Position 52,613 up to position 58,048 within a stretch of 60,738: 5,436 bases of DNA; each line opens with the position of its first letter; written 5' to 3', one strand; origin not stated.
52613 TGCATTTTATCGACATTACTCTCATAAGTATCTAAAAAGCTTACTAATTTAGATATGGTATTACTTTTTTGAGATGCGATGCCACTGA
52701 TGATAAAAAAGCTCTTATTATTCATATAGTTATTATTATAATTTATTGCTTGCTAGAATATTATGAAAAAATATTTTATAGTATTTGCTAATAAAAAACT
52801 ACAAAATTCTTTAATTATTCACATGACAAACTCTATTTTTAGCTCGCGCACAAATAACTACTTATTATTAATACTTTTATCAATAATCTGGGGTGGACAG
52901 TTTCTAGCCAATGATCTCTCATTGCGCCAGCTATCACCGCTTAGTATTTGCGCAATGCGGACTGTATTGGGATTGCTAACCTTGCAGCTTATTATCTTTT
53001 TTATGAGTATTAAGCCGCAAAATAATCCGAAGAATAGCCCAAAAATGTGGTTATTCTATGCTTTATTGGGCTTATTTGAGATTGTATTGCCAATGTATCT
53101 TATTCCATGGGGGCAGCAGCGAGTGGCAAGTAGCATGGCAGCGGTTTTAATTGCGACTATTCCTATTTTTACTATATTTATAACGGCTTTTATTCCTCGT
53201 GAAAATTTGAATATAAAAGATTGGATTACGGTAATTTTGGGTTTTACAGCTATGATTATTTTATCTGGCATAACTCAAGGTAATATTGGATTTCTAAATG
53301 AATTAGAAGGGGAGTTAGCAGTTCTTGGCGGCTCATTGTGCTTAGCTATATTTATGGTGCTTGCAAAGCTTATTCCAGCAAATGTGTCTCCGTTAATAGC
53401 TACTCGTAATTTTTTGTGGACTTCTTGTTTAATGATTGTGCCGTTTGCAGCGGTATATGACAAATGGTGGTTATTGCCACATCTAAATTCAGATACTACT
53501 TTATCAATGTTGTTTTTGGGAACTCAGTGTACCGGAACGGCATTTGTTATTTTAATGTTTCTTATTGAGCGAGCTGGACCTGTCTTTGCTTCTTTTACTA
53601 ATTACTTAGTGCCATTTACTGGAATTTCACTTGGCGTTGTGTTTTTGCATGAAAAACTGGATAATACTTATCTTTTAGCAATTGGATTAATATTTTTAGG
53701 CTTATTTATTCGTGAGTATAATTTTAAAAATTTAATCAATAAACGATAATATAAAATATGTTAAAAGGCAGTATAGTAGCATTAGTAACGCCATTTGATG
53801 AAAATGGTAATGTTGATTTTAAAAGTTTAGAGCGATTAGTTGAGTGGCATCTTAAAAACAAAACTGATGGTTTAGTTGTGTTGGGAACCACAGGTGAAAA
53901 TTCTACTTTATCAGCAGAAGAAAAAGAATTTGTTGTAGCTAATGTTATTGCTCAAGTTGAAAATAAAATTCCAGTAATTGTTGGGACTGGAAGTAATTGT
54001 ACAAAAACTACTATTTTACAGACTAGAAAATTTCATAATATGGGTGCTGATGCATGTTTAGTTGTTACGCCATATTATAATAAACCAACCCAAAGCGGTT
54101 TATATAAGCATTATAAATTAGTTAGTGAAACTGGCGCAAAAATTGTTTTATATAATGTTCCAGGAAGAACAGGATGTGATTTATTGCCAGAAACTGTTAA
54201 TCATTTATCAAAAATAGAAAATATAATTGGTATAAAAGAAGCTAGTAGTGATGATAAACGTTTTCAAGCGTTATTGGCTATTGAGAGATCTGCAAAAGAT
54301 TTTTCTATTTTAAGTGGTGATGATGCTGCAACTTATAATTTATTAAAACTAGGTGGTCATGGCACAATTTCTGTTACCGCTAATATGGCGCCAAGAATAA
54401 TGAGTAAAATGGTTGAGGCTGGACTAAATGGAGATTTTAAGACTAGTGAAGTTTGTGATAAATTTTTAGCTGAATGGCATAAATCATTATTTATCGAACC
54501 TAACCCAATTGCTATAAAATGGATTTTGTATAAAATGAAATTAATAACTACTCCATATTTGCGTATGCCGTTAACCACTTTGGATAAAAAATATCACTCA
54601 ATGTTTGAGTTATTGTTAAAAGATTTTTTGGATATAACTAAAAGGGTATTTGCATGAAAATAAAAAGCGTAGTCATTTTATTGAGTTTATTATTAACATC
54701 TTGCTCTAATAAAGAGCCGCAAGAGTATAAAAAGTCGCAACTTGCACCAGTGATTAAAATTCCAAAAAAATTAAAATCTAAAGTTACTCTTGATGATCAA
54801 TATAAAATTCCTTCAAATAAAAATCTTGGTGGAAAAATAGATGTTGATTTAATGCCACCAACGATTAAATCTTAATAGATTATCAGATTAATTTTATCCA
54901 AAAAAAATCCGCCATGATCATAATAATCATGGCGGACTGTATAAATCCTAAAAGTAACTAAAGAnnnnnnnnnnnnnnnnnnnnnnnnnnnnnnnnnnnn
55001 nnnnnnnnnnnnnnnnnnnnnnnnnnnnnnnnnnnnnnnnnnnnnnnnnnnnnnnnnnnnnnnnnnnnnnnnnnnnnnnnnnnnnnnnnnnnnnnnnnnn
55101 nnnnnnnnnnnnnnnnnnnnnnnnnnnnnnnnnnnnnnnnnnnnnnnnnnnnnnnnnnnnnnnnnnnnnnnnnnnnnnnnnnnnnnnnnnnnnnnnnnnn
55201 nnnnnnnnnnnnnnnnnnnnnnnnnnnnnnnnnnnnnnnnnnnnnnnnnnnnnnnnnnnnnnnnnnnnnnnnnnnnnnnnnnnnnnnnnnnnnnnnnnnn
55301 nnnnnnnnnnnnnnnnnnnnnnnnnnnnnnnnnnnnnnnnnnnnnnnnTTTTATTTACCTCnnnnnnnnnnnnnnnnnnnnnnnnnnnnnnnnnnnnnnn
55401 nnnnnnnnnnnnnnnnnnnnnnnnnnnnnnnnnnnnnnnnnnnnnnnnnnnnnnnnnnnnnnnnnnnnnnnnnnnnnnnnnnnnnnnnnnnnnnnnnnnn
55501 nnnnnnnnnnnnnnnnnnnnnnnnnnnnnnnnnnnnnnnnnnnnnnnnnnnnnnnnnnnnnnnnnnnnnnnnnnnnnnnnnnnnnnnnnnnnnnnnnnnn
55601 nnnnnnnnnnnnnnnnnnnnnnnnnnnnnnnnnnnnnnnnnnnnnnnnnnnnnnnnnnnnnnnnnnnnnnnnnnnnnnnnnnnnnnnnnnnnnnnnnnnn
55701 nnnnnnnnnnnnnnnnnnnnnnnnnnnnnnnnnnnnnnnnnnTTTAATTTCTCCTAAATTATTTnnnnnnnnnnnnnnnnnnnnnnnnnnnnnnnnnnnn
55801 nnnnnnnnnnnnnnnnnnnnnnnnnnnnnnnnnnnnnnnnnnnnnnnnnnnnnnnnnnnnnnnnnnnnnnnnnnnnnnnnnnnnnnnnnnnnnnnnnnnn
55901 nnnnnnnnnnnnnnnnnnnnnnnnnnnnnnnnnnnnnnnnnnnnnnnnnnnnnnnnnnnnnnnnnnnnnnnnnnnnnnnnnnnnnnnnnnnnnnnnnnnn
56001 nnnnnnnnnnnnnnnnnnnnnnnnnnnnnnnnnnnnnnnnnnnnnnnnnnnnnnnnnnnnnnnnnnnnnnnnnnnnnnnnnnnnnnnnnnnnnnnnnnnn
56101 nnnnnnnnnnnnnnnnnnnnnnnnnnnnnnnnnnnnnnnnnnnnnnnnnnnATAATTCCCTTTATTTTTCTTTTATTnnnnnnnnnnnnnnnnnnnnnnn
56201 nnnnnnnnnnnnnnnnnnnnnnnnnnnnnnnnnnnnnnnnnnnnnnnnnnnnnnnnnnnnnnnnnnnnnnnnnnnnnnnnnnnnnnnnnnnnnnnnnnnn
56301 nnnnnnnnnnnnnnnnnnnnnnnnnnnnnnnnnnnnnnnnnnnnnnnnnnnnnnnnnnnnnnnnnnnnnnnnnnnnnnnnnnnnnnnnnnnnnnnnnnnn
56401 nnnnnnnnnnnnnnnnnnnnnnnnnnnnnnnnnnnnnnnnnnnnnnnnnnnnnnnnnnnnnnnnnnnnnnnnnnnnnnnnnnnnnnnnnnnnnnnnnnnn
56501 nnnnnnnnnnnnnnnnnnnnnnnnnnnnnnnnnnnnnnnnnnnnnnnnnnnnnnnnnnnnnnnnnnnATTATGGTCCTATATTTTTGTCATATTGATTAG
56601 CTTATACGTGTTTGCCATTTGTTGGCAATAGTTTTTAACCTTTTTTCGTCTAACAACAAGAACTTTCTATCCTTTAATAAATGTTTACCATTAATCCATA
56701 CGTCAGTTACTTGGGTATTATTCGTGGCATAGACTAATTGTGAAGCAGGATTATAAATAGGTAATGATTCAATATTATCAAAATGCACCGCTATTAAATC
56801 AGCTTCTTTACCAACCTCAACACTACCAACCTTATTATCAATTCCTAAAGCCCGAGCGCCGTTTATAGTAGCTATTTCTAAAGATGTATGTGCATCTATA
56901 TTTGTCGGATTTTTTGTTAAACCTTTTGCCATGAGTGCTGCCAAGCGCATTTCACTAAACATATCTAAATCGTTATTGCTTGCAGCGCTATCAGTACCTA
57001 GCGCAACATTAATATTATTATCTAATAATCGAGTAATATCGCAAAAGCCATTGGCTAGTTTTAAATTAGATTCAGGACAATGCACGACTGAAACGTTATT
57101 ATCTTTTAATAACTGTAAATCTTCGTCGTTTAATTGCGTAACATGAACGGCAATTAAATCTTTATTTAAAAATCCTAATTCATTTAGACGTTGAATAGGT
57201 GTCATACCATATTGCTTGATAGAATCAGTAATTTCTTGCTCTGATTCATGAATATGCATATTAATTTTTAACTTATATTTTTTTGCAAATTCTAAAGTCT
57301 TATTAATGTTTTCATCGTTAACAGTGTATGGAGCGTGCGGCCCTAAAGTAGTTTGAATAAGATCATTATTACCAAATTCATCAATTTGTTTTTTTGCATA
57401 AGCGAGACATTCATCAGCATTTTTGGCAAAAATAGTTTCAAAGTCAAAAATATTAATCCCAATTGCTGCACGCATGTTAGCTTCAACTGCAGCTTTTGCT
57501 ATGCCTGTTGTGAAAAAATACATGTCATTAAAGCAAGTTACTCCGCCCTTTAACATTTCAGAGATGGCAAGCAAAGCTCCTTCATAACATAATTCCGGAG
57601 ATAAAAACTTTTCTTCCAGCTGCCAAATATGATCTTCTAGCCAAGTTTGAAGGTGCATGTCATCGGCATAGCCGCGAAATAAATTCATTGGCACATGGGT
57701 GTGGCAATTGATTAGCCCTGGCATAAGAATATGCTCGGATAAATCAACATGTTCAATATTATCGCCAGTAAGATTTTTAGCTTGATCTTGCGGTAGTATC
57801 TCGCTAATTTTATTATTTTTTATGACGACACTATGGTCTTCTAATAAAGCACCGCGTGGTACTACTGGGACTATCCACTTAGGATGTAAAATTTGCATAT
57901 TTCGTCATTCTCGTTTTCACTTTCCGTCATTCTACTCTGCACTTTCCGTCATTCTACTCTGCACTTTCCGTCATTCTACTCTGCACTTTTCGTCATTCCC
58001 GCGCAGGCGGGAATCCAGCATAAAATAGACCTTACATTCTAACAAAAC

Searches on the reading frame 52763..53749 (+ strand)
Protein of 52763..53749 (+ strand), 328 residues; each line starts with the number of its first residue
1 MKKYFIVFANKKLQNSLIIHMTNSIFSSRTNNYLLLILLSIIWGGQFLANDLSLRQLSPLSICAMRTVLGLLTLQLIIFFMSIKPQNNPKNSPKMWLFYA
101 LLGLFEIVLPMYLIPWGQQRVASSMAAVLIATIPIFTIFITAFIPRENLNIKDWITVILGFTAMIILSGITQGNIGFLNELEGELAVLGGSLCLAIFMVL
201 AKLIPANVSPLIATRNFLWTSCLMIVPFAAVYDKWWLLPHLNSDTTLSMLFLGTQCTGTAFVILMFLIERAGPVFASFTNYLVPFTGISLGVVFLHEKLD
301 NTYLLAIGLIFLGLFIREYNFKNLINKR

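Call 60: search_protein_families(library=pfam, proteins=[window:52763-53749:+], max_evalue=0.000001)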
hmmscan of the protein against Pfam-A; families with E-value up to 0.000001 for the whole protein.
window:52763-53749:+ (328 aa): 1 family
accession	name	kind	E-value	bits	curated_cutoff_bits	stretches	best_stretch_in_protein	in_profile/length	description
PF00892.27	EamA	-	2.6e-38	131.8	28.2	2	33-168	4-134/135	EamA-like transporter family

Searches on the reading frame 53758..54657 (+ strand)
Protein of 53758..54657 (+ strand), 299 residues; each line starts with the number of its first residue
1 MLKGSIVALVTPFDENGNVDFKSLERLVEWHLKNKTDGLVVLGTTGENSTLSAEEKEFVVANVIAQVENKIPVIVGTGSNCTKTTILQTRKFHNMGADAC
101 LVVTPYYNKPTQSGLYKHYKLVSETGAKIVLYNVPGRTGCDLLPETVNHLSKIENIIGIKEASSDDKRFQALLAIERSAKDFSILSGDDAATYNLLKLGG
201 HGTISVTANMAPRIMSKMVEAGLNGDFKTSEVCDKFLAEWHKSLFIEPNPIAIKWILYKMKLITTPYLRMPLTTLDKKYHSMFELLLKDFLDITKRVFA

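Call 60: search_protein_families(library=pfam, proteins=[window:53758-54657:+], max_evalue=0.000001)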
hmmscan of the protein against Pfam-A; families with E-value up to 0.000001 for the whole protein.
window:53758-54657:+ (299 aa): 1 family
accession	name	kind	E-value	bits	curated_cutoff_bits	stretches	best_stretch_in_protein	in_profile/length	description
PF00701.28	DHDPS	-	1.9e-93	312.8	22.1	1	2-288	2-287/289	Dihydrodipicolinate synthetase family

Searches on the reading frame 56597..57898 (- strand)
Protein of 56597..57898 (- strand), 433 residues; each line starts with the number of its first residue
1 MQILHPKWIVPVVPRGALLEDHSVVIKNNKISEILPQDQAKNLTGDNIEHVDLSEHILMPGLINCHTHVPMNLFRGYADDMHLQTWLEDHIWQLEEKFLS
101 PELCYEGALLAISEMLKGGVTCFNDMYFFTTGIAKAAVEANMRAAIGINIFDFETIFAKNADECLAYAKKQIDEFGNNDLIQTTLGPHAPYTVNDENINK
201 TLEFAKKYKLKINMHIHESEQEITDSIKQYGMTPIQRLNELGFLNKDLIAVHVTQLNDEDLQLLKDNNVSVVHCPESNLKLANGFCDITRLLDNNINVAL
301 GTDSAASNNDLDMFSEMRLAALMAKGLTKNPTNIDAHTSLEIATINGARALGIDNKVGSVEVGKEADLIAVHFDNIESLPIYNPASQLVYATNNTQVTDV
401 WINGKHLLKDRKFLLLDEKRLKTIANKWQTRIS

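Call 60: search_protein_families(library=pfam, proteins=[window:56597-57898:-], max_evalue=0.000001)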
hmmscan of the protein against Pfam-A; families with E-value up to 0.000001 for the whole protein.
window:56597-57898:- (433 aa): 2 families
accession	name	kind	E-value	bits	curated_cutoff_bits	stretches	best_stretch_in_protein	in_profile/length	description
PF01979.26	Amidohydro_1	-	6.2e-77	259.6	25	1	57-405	1-343/345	Amidohydrolase family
PF07969.17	Amidohydro_3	-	7.3e-16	59.1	29.7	1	142-405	203-469/472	Amidohydrolase family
